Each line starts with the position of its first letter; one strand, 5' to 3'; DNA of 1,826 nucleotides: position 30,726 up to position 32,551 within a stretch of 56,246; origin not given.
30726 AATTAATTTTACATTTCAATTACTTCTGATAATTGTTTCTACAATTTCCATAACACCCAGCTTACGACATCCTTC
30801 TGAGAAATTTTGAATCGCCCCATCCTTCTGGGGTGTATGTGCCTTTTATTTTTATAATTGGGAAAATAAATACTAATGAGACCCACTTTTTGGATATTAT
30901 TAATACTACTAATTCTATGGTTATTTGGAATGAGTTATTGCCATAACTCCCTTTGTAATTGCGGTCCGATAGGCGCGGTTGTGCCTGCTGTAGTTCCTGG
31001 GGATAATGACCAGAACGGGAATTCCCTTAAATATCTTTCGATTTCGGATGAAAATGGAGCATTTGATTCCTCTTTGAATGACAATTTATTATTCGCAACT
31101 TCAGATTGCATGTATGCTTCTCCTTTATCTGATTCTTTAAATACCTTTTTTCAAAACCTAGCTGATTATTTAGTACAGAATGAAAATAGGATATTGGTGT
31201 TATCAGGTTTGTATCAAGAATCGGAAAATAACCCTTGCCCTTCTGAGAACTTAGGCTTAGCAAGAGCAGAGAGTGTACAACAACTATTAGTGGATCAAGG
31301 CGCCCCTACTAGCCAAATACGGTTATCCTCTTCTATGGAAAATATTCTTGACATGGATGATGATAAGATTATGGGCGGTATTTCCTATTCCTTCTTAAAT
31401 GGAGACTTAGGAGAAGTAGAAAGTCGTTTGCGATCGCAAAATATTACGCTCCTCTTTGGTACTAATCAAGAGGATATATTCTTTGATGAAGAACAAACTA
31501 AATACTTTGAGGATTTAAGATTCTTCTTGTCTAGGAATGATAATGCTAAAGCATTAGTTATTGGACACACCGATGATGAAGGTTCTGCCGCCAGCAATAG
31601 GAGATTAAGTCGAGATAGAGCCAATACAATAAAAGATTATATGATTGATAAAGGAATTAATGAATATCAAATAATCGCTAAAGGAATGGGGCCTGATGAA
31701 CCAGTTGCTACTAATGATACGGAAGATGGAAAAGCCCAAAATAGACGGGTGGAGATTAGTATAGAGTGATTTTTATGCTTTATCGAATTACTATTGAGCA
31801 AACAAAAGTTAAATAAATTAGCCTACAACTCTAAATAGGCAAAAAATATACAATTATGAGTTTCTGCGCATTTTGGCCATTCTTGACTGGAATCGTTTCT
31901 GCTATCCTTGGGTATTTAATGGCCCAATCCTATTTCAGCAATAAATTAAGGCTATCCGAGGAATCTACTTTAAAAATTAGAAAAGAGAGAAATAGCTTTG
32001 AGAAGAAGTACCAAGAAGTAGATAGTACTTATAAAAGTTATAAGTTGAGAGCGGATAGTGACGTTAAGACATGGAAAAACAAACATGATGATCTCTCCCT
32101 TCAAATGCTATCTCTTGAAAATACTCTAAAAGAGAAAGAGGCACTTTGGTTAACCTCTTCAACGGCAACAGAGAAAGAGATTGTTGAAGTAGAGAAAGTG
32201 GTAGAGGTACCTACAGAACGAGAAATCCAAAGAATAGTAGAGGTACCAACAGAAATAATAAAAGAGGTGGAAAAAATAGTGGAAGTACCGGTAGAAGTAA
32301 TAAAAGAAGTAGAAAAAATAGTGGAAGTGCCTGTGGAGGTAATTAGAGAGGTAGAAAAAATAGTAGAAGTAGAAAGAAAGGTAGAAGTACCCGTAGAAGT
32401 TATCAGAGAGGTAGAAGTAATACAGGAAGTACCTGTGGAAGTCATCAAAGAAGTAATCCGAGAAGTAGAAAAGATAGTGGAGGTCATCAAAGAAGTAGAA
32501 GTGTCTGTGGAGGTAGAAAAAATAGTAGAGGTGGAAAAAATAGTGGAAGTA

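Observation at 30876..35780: Candidate undescribed envelope-associated three-gene module: OmpA-like anchor, membrane-tethered polyanionic PEVK-like repeat protein, and a cytoplasmic double P-domain protein sharing its C-terminal domain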

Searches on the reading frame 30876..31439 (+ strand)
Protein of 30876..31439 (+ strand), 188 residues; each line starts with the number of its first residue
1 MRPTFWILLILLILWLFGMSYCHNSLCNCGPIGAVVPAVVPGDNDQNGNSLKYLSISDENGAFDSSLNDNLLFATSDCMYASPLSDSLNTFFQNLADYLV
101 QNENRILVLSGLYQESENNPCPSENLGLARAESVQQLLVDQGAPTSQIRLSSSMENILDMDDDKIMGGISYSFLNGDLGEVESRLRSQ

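Call 20: search_protein_families(library=pfam, proteins=[window:30876-31439:+], max_evalue=10)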
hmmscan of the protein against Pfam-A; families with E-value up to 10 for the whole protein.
seq(188 aa): 1 family
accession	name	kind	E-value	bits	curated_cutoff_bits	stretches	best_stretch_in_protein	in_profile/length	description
PF00691.25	OmpA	-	5.6e-05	23.8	27.2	1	84-152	9-78/98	OmpA family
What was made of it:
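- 31125..31331 (+): g1 first, degenerate OmpA-like domain (aa 84-152). It carries the family motif NLGLARA and lacks the GHTD and NRRVE motifs. PF00691 E 5.6e-5 on the N-terminal half alone (call 20).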

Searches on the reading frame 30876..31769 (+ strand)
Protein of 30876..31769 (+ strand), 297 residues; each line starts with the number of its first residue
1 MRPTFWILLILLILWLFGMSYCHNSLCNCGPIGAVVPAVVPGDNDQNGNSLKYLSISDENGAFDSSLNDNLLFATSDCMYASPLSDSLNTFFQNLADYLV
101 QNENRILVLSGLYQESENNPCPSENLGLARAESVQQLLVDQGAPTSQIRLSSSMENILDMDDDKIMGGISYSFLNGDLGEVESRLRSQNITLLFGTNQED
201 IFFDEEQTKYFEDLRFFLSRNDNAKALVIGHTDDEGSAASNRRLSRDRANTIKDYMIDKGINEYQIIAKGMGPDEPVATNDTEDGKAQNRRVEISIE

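Call 3: search_protein_families(library=pfam, proteins=[window:30876-31769:+], max_evalue=0.1)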
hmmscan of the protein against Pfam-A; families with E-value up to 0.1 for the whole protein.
window:30876-31769:+ (297 aa): 1 family
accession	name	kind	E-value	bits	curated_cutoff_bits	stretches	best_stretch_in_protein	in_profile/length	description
PF00691.25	OmpA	-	4.4e-24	85.1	27.2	2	194-290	2-98/98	OmpA family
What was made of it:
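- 30876..31769 (+): g1: a membrane-anchored, periplasmic OmpA-like peptidoglycan-binding protein (297 aa). PF00691 scores 85 bits (call 3).
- On OmpA/MotB C-terminal peptidoglycan-binding domain (PF00691), for g1: 85.1 bits against a cut-off of 27.2, aa 194-290 (call 3).
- Checked: It has a strong OmpA domain at aa 194-290 (PF00691, 85 bits against a cut-off of 27; call 3).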

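Call 4: search_protein_families(library=ncbifam, proteins=[window:30876-31769:+], max_evalue=0.1)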
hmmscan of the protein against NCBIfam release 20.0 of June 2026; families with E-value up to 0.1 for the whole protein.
window:30876-31769:+ (297 aa): 39 families (the best 25 are shown)
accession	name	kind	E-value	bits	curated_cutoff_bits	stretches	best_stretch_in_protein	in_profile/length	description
NF053611.1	YiaD_Gzip_OmpA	equivalog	1.5e-33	116.2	175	2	192-296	104-206/206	YiaD family glycine zipper/OmpA-like lipoprotein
NF053612.1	anchor_PA1041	equivalog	6.1e-27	95.1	250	1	204-297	143-236/236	PA1041 family peptidoglycan-binding anchor lipoprotein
NF053585.1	OMP_LP_YfiB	equivalog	1.6e-25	89.9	128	1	191-296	57-160/163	outer membrane lipoprotein YfiB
NF053613.1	OMP_toxin_LptF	equivalog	4.7e-25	88.7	400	2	193-296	144-245/256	lipotoxin F family OmpA-related lipoprotein LptF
TIGR03350.1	type_VI_ompA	equivalog_domain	7.9e-24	84.2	139.8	2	222-296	59-137/137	type VI secretion system protein TssL, long form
NF045787.1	OmpABordt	equivalog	9e-23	81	200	1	227-296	120-189/194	outer membrane protein OmpA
NF007804.1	PRK10510.1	equivalog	2.6e-21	76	307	1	222-296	142-216/219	OmpA family lipoprotein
TIGR02802.1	Pal_lipo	equivalog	7.6e-20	70.9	125.35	2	194-295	4-103/104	peptidoglycan-associated lipoprotein Pal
NF006541.1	PRK09038.1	equivalog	1e-16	61.3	283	1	203-296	152-248/253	flagellar motor protein MotD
NF033763.1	exchanger_TraB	exception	1.3e-16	59.8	700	1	194-296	396-497/522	outer membrane exchange protein TraB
NF006547.1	PRK09040.1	equivalog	4.6e-16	58.9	194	1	213-295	112-199/213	hypothetical protein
NF008071.1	PRK10808.1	equivalog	1.1e-15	57.9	277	1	222-291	263-332/358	porin OmpA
NF045788.1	Omp38Acinit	equivalog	1.3e-15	57.3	500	1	193-296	244-346/354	outer membrane protein Omp38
NF047620.1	FlgprotMotYVib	equivalog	1.2e-14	54.6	400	1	212-296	181-266/271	flagellar protein MotY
NF005999.0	PRK08126.1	subfamily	1.1e-13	50.8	571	1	225-296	355-430/432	hypothetical protein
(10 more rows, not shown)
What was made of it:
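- Closest known: Pal, YiaD, YfiB and MotB-type OmpA-like peptidoglycan anchors. Same: The g1 C-terminal domain is a clear member of this family, with the GHTD..G, LS..RA and NRRVE motifs (calls 3, 4).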

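Call 76: search_protein_families(library=padloc, proteins=[window:30876-31769:+], max_evalue=0.01)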
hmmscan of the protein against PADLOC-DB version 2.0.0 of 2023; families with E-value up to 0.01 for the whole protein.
window:30876-31769:+ (297 aa): 4 families
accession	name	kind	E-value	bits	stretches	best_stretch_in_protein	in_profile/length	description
PDLC00651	ZorB3|ZorB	-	3.9e-17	60.5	1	211-295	112-201/215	MotB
PDLC00609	ZorB1|ZorB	-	4.9e-10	37.3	1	226-296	136-214/232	MotB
PDLC00612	ZorB1|ZorB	-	1.9e-08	32.2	1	228-294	189-264/293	MotB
PDLC00610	ZorB1|ZorB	-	0.0026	15.4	0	227-294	151-232/254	MotB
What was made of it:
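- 31455..31745 (+): g1 canonical OmpA/MotB-type peptidoglycan-binding domain (aa 194-290), with the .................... and NRRVE motifs. Calls 3, 4 and 76, plus the motifs read directly from the sequence.
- The g1 OmpA domain matches the PADLOC ZorB models (E 3.9e-17, call 76).
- Tried and rejected: PADLOC gave only the generic MotB/ZorB hit on the OmpA domain (call 76).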

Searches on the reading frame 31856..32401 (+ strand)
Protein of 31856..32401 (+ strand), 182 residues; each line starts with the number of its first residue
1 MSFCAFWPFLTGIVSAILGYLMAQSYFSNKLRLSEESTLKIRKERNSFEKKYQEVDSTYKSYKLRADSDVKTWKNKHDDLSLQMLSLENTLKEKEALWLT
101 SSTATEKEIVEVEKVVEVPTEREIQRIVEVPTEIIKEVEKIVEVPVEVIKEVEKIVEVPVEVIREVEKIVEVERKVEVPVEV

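Call 20: search_protein_families(library=pfam, proteins=[window:31856-32401:+], max_evalue=10)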
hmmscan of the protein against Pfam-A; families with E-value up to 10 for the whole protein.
seq(182 aa): 2 families
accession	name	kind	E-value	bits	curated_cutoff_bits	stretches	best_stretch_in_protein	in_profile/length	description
PF12314.13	IMCp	-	0.0064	17.2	21.1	2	108-136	14-42/94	Inner membrane complex protein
PF18599.6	LCIB_C_CA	-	0.2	11.3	25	1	65-133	125-189/223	Limiting CO2-inducible proteins B/C beta carbonyic anhydrases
